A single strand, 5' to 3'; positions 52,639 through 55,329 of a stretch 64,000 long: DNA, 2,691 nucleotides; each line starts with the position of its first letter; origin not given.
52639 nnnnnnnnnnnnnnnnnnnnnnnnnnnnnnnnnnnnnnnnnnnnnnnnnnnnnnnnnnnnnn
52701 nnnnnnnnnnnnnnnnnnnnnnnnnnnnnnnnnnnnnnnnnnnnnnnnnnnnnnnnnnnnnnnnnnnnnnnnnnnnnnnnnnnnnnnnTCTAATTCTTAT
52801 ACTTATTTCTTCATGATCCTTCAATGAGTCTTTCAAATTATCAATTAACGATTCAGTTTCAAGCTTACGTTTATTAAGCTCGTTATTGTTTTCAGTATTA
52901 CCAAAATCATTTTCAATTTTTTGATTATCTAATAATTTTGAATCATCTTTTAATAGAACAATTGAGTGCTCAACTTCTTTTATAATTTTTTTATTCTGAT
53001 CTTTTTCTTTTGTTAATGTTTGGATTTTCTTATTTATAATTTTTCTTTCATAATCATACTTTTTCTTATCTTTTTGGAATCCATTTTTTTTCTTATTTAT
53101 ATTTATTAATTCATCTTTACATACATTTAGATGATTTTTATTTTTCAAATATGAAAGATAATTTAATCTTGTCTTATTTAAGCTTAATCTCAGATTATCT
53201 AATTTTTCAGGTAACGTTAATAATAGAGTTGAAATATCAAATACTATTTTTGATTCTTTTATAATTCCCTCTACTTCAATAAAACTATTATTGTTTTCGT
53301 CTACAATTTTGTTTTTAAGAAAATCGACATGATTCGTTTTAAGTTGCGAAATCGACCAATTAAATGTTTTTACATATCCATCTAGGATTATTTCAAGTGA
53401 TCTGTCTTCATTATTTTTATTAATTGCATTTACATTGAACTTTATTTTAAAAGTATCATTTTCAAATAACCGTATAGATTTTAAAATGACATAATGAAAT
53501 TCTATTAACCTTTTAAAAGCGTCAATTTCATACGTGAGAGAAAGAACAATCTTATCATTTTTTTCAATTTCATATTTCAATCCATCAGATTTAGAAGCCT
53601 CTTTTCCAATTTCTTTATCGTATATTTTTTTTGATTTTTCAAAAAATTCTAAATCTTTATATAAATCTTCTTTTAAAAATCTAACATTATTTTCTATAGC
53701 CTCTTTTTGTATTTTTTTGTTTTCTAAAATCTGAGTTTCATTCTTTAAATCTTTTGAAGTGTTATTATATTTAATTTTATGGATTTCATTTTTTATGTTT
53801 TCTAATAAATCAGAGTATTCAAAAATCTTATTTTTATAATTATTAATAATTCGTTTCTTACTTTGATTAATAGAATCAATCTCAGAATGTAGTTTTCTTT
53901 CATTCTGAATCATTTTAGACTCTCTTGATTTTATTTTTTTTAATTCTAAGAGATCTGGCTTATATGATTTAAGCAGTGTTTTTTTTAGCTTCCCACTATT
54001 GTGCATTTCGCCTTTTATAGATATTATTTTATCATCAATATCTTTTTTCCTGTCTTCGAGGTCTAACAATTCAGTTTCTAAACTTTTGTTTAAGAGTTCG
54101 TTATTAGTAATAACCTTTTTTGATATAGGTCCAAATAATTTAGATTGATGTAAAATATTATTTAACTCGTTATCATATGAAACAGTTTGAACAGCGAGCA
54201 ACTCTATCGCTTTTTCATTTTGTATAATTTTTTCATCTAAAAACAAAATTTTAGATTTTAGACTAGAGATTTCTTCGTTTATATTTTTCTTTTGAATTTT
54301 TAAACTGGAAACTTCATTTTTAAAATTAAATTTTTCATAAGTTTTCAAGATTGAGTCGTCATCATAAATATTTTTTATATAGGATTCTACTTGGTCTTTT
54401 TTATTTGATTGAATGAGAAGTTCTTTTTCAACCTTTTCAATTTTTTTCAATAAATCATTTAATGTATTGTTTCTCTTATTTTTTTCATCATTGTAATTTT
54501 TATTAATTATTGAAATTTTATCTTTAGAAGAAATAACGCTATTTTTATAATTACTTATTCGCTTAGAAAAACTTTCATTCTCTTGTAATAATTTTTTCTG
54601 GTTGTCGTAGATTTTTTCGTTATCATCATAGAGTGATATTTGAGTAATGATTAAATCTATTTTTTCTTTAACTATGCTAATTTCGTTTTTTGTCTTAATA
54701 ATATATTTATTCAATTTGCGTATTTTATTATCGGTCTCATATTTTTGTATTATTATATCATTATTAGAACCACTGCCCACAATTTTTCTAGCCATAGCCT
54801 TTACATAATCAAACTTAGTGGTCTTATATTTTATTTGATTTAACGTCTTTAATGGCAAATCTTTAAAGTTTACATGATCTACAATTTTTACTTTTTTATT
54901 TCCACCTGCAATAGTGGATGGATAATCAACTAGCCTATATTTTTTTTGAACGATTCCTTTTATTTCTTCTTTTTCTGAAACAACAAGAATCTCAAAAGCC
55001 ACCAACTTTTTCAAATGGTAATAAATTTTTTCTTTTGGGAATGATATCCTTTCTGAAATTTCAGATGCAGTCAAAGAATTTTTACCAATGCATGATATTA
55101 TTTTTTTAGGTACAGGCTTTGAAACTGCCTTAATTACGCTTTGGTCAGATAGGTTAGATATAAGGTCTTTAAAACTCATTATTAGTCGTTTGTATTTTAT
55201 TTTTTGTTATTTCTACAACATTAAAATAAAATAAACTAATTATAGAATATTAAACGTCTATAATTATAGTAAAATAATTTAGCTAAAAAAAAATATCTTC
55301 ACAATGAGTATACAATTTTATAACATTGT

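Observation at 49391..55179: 5.8-kb block encoding a wHTH domain fused to giant coiled coils, with no enzymatic motif: a possible uncharacterised DNA-tethered filament or scaffold system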

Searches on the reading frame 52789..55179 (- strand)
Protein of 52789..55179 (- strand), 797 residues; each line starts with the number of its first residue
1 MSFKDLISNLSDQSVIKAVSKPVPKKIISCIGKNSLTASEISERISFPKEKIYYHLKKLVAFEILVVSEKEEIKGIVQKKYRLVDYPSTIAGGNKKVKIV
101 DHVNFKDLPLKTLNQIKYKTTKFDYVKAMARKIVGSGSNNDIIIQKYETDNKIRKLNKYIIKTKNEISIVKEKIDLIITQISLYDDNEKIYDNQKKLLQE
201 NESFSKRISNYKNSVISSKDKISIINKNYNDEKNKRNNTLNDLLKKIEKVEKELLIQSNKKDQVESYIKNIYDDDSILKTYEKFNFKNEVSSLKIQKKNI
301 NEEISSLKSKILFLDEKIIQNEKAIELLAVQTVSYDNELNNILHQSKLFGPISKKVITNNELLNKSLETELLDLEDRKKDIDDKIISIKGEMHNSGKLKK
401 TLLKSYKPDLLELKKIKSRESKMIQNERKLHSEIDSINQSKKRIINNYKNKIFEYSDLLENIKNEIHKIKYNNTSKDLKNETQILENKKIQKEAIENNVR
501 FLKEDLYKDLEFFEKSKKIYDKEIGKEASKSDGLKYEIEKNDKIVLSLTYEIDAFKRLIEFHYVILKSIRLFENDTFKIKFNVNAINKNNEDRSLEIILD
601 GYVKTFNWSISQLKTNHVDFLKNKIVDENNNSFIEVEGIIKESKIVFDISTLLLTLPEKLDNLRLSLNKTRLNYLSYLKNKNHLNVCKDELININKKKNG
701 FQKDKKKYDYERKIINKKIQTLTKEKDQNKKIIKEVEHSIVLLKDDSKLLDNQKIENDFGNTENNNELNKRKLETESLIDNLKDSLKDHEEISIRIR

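Call 4: search_protein_families(library=pfam, proteins=[window:52789-55179:-], max_evalue=1)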
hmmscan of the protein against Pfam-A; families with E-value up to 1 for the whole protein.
window:52789-55179:- (797 aa): 4 families
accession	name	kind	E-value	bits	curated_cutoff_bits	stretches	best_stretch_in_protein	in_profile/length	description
PF12840.13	HTH_20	-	7.1e-05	23.1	27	1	22-61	4-44/51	Helix-turn-helix domain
PF01978.25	TrmB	-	0.00026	21.2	25.6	1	34-85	21-66/68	Sugar-specific transcriptional regulator TrmB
PF01022.26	HTH_5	-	0.0075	16.6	22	1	26-60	6-40/47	Bacterial regulatory protein, arsR family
PF21476.4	PF0610-like_N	-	0.0079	16.8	33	1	25-58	4-37/50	PF0610-like, N-terminal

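Call 5: search_protein_families(library=ncbifam, proteins=[window:52789-55179:-], max_evalue=1)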
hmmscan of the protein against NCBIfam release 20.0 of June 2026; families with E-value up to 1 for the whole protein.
window:52789-55179:- (797 aa): 2 families
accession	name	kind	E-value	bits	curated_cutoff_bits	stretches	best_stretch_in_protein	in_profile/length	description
NF033789.1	repress_SdpR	subfamily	2.1e-05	24.4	100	1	16-71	2-56/79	autorepressor SdpR family transcription factor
NF033788.1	HTH_metalloreg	subfamily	0.0014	18.4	55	1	14-65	3-55/77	metalloregulator ArsR/SmtB family transcription factor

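Call 6: find_homologous_proteins(query=window:52789-55179:-, max_evalue=0.001)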
Query window:52789-55179:- (797 aa): 2 proteins with E <= 0.001 among 8000 candidates.
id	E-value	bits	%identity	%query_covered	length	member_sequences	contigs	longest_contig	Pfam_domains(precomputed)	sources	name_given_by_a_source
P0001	0.0e+0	1047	95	69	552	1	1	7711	-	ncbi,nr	ncbi:hypothetical protein HOG81_06165, partial [bacterium]|nr:hypothetical protein [bacterium]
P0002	9.7e-217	740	52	99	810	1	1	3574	-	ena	-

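Call 7: find_encoding_contigs(protein=P0002, flank=10000)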
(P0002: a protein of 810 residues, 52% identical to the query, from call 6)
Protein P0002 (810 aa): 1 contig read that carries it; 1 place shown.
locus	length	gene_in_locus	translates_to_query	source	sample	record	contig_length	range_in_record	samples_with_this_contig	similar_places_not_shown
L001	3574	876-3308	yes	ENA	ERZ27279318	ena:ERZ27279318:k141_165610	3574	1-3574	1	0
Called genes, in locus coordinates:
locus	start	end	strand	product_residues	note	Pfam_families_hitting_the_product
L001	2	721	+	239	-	?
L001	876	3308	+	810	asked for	-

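Call 8: find_encoding_contigs(protein=P0001, flank=10000)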
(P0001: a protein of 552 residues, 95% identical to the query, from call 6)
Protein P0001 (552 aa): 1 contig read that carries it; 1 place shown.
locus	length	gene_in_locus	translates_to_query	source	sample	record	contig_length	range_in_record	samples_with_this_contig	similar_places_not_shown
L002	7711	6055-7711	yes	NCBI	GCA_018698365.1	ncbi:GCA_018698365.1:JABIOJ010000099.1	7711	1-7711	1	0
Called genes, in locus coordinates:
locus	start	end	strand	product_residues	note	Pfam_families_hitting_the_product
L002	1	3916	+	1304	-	?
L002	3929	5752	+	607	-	PF13860:FlgD_ig (weak), PF18962:Por_Secre_tail (weak)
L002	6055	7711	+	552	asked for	?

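Call 10: find_related_loci(query=window:52789-55179:-, collection=genome_contigs, flank=10000)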
Query window:52789-55179:- (797 aa) in genome_contigs; peptide patterns used: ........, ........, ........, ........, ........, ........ (x = any residue, [..] = any of these).
233 stretches matched a pattern; 5 encode a relative of the query (tblastn E <= 1e-3); 5 distinct loci.
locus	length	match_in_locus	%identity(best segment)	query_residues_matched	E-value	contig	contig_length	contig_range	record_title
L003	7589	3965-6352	95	1-796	0e+0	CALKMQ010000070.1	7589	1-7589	MAG: uncultured bacterium isolate S4_Bin_METABAT__266_1 genome assembly, contig: c_000002413240, whole genome shotgun se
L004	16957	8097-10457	51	1-792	0e+0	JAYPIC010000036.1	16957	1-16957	MAG: bacterium isolate 139577_S178_metabat_bins_2.tsv.093 NODE_3347_length_16957_cov_5.104366, whole genome shotgun sequ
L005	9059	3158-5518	51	1-792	0e+0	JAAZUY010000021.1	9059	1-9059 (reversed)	MAG: bacterium isolate HW_metabat.20 HW_C2099, whole genome shotgun sequence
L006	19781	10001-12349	52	1-788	0e+0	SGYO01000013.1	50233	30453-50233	MAG: bacterium isolate MED-G177 Bacteria-MED-G177-C13, whole genome shotgun sequence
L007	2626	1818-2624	94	1-269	2e-163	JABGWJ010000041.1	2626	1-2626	MAG: bacterium isolate SI034_bin49 k141_296527, whole genome shotgun sequence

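Call 34: search_solved_structures(query=window:52789-55179:-, max_evalue=1)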
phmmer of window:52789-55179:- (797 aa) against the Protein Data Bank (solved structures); distinct sequences matched with E-value up to 1: 2.
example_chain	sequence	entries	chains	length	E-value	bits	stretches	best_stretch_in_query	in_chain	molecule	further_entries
1uly_A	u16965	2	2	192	0.0014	20.4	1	9-81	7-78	hypothetical protein PH1932 | hypothetical transcription regulator protein, PH1932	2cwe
1y0u_A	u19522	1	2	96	0.45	12.1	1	18-64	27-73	arsenical resistance operon repressor, putative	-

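Call 37: search_protein_representatives(alignment_id=A1)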
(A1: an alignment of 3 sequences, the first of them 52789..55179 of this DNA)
Query: 3 sequences, 792 profile positions. Proteins with E-value up to 0.001 (for the whole library): 156; up to 1e-10: 53; up to 1e-30: 6. The best 150 are listed.
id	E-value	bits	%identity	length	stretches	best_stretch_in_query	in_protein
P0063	1.6e-138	479.8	-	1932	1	1-789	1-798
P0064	1.1e-105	371.2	-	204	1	315-518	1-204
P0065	5.6e-57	210.1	-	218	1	157-371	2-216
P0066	1.2e-44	169.3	-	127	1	1-97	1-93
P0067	4.5e-38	147.6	-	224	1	1-85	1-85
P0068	1.3e-32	129.5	-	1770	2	10-118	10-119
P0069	1.9e-27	112.5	-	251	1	472-662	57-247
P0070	4.5e-27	111.2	-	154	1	457-545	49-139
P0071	2.6e-26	108.7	-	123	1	7-81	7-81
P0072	3.8e-21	91.6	-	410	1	5-82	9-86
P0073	3.3e-20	88.5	-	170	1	7-84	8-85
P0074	1.4e-18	83.2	-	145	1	9-118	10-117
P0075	3.1e-18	82.0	-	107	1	6-82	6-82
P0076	3.2e-17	78.6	-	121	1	5-81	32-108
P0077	7.2e-17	77.4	-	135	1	13-83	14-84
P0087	8.4e-15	70.6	-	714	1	4-113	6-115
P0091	2.8e-14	68.9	-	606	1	9-82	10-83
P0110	3.5e-11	58.6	-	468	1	10-97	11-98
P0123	8.9e-09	50.7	-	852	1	21-93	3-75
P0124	1.7e-08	49.8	-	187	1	9-162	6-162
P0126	4.1e-08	48.5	-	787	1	21-82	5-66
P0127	5.2e-08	48.2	-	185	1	15-94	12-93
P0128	7.9e-08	47.5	-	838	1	20-82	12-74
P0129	9.8e-08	47.2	-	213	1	9-93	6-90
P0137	1.7e-06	43.2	-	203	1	5-85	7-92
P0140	2.9e-06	42.4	-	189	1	11-85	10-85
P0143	4.4e-06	41.8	-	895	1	20-85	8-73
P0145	6.2e-06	41.3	-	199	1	10-113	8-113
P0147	9.2e-06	40.7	-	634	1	9-120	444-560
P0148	9.9e-06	40.6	-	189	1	11-85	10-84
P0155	4.4e-05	38.4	-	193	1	5-90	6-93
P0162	9.4e-05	37.4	-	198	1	11-86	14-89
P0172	1.5e-04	36.7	-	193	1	10-85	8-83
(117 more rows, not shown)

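Call 39: predict_structure(alignment_id=A1)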
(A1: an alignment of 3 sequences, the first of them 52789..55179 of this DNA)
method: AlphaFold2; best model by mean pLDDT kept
length: 797 residues; sequences in the alignment: 3
mean_pLDDT: 51.7   pTM: 0.27
mean pLDDT of the five models: 51.7, 48.6, 47.6, 46.1, 44.8
residues with pLDDT >= 90: 0; 70-90: 163; 50-70: 236; < 50: 398
segments of 3 or more residues with pLDDT < 50: 1-23, 27-42, 56-124, 132-142, 148-191, 348-350, 465-483, 488-671, 681-684
pLDDT, mean of each block of 10 residues (from residue 1): 35 33 47 41 49 47 31 31 29 26 30 33 48 46 49 45 42 42 39 51 57 59 61 65 70 66 58 54 55 71 64 52 53 54 52 55 68 77 80 76 73 79 81 77 70 59 48 38 47 44 36 34 31 27 29 37 35 35 35 39 39 38 33 30 36 38 43 49 51 62 71 77 75 77 78 62 72 79 73 60
secondary structure, 60 per line:
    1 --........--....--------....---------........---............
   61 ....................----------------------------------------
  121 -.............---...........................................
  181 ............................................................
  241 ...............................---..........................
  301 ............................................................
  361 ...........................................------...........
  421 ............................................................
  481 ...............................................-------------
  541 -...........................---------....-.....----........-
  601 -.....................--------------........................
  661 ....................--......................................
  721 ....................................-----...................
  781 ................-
elements in order (helices of 4 or more, strands of 3 or more residues): H3-10 H13-16 H25-28 H38-45 H49-80 H122-134 H138-271 H275-403 H410-527 H542-568 E578-581 H583-587 E592-599 E602-609 H610-622 H637-680 H683-756 H762-796

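Call 40: search_protein_families(library=pfam, proteins=[P0068, P0087, P0091, P0123, P0126, P0128, P0143, P0063, P0147], max_evalue=0.01)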
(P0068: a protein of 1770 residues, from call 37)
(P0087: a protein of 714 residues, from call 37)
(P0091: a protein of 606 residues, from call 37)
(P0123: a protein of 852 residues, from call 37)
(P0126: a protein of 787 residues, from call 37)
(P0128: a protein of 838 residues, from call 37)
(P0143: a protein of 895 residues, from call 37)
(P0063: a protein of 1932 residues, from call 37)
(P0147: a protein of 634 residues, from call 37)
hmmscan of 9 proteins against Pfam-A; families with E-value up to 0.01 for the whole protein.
P0068 (1770 aa): 2 families
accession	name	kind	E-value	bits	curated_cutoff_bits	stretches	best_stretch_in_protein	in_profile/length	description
PF12840.13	HTH_20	-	1.3e-05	25.5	27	1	25-59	7-42/51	Helix-turn-helix domain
PF21476.4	PF0610-like_N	-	0.001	19.7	33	0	25-57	4-36/50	PF0610-like, N-terminal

P0087 (714 aa): 1 family
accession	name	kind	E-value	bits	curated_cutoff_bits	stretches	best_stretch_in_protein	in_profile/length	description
PF12840.13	HTH_20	-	0.00016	22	27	1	27-66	8-48/51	Helix-turn-helix domain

P0091 (606 aa): 3 families
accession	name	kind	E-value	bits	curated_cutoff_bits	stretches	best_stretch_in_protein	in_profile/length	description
PF12840.13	HTH_20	-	0.0015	18.9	27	1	34-66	16-48/51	Helix-turn-helix domain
PF01022.26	HTH_5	-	0.0043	17.4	22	0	27-66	6-45/47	Bacterial regulatory protein, arsR family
PF01978.25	TrmB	-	0.0044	17.3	25.6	0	36-71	22-57/68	Sugar-specific transcriptional regulator TrmB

P0123 (852 aa): 4 families
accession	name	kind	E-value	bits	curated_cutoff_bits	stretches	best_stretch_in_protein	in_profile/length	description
PF12840.13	HTH_20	-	5.3e-09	36.4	27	1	3-44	3-45/51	Helix-turn-helix domain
PF01978.25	TrmB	-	0.0014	18.9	25.6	1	15-60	20-59/68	Sugar-specific transcriptional regulator TrmB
PF01022.26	HTH_5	-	0.0034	17.7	22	0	3-45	1-43/47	Bacterial regulatory protein, arsR family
PF05137.18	PilN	-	0.0051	17.3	22.8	0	762-848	2-74/78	Fimbrial assembly protein (PilN)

P0126 (787 aa): 6 families
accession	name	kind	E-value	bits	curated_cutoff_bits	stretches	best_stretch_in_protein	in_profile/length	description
PF21476.4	PF0610-like_N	-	4.9e-06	27.1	33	1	7-43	2-38/50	PF0610-like, N-terminal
PF12840.13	HTH_20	-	2.8e-05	24.4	27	1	8-49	6-48/51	Helix-turn-helix domain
PF01978.25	TrmB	-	0.00012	22.3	25.6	1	14-55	17-58/68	Sugar-specific transcriptional regulator TrmB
PF01022.26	HTH_5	-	0.00041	20.6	22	1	8-50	4-46/47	Bacterial regulatory protein, arsR family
PF11104.14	PilM_2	-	0.0036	16.7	27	1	450-589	175-312/340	Type IV pilus assembly protein PilM;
PF13412.12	HTH_24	-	0.0066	16.5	21.9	0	20-49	18-47/48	Winged helix-turn-helix DNA-binding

P0128 (838 aa): 4 families
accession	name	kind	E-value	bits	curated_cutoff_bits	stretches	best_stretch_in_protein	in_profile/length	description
PF12840.13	HTH_20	-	1.3e-06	28.7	27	1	18-57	8-48/51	Helix-turn-helix domain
PF01022.26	HTH_5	-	0.00012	22.3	22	1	19-58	7-46/47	Bacterial regulatory protein, arsR family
PF01978.25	TrmB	-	0.00016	21.9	25.6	1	20-62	15-57/68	Sugar-specific transcriptional regulator TrmB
PF21476.4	PF0610-like_N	-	0.00057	20.5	33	1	19-49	6-36/50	PF0610-like, N-terminal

P0143 (895 aa): 6 families
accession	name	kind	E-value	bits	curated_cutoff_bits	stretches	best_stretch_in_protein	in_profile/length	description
PF12840.13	HTH_20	-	3.1e-09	37.1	27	1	9-53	3-48/51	Helix-turn-helix domain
PF01978.25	TrmB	-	0.00026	21.2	25.6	1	20-57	19-56/68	Sugar-specific transcriptional regulator TrmB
PF13412.12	HTH_24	-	0.00052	20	21.9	1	21-53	15-47/48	Winged helix-turn-helix DNA-binding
PF21476.4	PF0610-like_N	-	0.00074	20.1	33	1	15-49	6-40/50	PF0610-like, N-terminal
PF01022.26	HTH_5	-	0.00089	19.5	22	1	15-54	7-46/47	Bacterial regulatory protein, arsR family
PF05137.18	PilN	-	0.0085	16.6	22.8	0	813-894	4-77/78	Fimbrial assembly protein (PilN)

P0063 (1932 aa): 1 family
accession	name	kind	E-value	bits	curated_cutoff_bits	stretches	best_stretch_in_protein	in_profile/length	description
PF12840.13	HTH_20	-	0.0094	16.3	27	0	27-61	9-44/51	Helix-turn-helix domain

P0147 (634 aa): 12 families
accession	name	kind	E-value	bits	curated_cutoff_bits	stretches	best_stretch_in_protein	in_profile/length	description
PF07690.21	MFS_1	-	2.4e-30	106.1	33.4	1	34-370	16-346/347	Major Facilitator Superfamily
PF05977.19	MFS_3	-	3.3e-21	75.8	27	1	12-412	8-400/524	Transmembrane secretion effector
PF12840.13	HTH_20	-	3.1e-11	43.5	27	1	456-500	3-46/51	Helix-turn-helix domain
PF21476.4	PF0610-like_N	-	6.7e-06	26.7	33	1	458-495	2-37/50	PF0610-like, N-terminal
PF13347.12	MFS_2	-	4.6e-05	22.6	27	1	2-132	212-339/427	MFS/sugar transport protein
PF01022.26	HTH_5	-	6.7e-05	23.1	22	1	456-498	1-41/47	Bacterial regulatory protein, arsR family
PF13412.12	HTH_24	-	8.4e-05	22.5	21.9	1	457-498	3-43/48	Winged helix-turn-helix DNA-binding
PF09339.16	HTH_IclR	-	0.00023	21.3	22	1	465-500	11-46/52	IclR helix-turn-helix domain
PF01978.25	TrmB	-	0.00026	21.2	25.6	1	470-519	20-64/68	Sugar-specific transcriptional regulator TrmB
PF14394.12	DUF4423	-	0.0039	17.4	30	1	449-571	13-130/165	Domain of unknown function (DUF4423)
PF08279.18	HTH_11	-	0.0046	17.3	25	1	459-500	2-43/55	HTH domain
PF13384.12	HTH_23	-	0.0088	16.3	24.6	0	459-489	5-34/50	Homeodomain-like domain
